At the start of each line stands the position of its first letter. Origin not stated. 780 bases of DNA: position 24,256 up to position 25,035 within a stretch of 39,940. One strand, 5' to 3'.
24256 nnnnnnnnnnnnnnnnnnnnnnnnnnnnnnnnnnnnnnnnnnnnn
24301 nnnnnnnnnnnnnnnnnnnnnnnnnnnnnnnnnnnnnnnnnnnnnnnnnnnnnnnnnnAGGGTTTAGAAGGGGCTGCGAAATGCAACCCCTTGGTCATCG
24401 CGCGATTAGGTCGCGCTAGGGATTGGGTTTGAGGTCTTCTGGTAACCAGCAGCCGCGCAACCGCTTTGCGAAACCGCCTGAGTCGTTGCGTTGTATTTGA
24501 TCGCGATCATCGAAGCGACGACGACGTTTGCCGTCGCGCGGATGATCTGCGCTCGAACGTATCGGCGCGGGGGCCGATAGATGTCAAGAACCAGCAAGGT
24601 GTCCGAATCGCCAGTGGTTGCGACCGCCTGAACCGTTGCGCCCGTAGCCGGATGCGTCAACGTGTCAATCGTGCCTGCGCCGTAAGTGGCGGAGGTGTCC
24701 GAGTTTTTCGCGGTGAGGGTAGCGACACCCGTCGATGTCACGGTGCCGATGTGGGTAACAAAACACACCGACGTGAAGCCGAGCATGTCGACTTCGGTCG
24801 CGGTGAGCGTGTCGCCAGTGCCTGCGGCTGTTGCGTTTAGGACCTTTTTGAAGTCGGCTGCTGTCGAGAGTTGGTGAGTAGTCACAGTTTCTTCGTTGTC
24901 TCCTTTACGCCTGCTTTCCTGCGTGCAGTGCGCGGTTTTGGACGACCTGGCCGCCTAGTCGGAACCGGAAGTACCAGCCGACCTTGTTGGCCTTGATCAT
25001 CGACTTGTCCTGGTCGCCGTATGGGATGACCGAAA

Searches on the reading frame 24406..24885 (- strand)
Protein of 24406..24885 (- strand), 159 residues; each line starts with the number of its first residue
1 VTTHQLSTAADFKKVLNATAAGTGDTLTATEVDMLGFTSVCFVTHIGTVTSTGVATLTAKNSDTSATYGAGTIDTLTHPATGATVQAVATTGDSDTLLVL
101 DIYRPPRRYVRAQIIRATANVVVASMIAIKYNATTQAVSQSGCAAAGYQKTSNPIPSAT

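Call 7: search_protein_families(library=phrogs, proteins=[window:24406-24885:-], max_evalue=0.001)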
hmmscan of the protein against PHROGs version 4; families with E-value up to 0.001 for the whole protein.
window:24406-24885:- (159 aa): 1 family
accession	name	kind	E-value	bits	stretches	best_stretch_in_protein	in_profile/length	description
phrog_5707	-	unknown function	9.6e-07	29.8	1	16-126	16-123/134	-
